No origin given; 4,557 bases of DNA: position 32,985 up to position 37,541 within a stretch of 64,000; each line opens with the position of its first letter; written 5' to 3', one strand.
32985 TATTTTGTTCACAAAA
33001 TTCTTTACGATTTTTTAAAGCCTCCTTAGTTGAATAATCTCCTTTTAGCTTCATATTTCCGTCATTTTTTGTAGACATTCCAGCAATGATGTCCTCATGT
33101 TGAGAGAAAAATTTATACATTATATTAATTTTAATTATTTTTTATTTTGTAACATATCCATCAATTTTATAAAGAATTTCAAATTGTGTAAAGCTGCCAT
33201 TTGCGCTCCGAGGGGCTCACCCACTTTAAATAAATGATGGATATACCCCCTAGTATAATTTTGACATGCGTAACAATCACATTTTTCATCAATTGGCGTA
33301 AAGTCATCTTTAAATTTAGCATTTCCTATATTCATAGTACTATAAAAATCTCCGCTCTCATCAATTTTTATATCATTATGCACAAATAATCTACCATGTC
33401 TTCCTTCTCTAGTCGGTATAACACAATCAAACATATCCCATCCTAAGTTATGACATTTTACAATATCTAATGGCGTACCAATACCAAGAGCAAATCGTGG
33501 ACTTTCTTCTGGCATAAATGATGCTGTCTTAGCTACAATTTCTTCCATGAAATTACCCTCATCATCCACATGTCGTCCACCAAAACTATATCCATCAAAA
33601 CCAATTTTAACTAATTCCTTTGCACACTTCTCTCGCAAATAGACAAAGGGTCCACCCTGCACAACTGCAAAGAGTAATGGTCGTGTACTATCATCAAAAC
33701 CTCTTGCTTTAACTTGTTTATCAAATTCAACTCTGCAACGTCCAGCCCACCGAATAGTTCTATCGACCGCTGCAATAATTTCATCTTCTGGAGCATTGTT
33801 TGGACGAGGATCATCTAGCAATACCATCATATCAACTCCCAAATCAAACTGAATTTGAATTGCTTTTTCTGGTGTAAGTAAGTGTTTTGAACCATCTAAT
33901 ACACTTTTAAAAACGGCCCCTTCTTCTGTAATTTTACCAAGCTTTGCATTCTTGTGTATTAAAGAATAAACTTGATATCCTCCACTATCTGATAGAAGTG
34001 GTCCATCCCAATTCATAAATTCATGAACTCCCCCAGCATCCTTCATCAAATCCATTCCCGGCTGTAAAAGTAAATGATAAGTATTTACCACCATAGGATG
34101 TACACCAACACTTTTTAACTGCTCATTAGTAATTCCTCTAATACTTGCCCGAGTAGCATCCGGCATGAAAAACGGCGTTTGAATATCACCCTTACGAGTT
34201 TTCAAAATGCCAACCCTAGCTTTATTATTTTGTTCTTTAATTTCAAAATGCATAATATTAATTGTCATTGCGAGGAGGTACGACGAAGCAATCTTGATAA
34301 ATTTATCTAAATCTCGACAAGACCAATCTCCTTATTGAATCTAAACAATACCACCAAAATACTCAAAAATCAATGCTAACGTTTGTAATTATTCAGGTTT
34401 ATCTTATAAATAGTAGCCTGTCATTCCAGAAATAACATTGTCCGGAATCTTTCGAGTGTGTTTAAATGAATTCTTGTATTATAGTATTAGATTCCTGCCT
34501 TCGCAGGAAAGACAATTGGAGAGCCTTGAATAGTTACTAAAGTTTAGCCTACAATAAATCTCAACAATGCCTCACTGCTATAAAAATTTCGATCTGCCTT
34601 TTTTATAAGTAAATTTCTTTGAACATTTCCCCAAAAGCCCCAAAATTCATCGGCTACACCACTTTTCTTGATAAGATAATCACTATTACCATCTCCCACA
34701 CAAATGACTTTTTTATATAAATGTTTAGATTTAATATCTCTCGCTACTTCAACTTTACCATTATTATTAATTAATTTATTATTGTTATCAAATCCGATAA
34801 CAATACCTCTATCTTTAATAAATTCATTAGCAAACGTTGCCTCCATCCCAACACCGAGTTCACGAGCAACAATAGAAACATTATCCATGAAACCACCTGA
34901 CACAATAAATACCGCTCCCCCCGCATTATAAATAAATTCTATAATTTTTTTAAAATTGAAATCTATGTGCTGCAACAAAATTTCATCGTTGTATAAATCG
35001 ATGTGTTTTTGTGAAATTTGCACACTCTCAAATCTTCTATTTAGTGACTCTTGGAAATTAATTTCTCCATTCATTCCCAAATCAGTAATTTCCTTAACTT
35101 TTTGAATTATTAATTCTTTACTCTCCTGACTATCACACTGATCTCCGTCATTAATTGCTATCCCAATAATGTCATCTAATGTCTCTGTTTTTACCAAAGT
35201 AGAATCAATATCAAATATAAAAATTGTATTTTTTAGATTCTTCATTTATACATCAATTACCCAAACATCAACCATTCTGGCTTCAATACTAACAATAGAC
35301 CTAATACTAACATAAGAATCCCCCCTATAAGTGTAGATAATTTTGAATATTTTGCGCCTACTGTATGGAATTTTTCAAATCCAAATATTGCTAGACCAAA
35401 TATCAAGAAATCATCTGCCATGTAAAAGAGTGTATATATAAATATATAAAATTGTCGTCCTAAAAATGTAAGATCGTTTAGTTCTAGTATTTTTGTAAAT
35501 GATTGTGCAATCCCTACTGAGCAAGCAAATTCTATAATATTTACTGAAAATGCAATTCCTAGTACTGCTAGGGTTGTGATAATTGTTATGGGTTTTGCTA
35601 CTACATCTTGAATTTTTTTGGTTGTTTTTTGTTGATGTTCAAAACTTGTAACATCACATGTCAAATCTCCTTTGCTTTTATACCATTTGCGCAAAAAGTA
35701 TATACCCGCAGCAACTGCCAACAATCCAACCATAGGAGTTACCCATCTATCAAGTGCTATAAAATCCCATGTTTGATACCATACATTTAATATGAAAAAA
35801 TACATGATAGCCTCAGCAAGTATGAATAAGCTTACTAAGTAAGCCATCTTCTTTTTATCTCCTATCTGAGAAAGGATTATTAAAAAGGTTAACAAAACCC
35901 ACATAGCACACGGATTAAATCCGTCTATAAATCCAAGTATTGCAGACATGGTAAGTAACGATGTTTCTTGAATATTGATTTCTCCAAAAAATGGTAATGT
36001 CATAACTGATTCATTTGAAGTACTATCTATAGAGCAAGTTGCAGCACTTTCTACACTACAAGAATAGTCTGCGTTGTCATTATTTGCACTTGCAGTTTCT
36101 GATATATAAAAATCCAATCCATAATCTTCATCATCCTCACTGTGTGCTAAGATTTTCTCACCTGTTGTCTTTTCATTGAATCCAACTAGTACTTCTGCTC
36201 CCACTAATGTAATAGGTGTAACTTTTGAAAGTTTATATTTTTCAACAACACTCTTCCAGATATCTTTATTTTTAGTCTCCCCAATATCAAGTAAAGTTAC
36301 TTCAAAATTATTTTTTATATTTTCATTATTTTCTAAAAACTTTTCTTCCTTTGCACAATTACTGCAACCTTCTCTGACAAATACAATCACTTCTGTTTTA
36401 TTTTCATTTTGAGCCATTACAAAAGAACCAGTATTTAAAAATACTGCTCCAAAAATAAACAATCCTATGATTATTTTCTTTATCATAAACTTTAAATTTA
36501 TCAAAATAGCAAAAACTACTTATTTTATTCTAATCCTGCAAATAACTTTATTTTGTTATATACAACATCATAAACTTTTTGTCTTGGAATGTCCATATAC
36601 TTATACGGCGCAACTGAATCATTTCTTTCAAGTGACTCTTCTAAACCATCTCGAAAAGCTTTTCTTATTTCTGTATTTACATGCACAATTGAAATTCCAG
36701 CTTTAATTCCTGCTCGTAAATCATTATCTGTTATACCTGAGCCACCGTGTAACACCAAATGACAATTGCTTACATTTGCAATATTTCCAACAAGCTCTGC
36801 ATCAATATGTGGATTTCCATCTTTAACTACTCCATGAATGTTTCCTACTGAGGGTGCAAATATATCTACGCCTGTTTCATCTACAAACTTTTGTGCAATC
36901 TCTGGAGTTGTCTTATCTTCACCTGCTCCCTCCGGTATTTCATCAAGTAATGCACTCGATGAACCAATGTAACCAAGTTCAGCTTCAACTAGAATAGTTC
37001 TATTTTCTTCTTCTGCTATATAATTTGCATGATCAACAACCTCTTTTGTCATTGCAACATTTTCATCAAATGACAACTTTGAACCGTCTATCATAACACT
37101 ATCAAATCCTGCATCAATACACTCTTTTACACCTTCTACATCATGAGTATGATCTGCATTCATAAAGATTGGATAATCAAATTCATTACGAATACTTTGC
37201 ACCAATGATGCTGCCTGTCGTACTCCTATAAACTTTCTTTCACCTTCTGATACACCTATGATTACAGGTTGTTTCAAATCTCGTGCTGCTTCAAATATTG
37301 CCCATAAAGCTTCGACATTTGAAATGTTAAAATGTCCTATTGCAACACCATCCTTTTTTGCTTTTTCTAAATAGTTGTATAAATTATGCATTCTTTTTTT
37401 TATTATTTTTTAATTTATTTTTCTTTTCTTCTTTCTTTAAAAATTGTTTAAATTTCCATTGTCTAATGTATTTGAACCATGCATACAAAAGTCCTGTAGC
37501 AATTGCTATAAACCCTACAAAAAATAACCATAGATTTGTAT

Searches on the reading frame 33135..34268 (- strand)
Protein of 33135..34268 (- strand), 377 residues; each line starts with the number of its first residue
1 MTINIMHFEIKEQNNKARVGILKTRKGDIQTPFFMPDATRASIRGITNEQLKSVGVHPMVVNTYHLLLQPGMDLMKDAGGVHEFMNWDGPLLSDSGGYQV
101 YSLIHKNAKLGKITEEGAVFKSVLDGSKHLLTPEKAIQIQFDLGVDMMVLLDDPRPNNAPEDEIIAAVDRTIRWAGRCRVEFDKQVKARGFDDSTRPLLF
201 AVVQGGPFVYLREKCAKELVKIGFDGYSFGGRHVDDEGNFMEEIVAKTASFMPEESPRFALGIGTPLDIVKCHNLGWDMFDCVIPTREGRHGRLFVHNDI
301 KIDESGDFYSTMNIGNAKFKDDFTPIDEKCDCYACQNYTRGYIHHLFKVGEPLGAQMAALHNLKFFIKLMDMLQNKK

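Call 64: search_protein_families(library=pfam, proteins=[window:33135-34268:-], max_evalue=0.001)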
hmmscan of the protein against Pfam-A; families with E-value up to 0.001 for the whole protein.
window:33135-34268:- (377 aa): 1 family
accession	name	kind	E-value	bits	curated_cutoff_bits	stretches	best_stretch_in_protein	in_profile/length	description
PF01702.25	TGT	-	1.5e-118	396.4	26.3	1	16-374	2-336/357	Queuine tRNA-ribosyltransferase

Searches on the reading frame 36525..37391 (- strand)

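Call 64: search_protein_families(library=pfam, proteins=[window:36525-37391:-], max_evalue=0.001)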
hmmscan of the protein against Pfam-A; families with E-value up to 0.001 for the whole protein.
window:36525-37391:- (288 aa): 1 family
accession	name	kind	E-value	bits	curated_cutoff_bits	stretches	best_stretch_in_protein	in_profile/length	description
PF01116.26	F_bP_aldolase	-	4.3e-75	253.2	25.5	1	3-284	2-272/277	Fructose-bisphosphate aldolase class-II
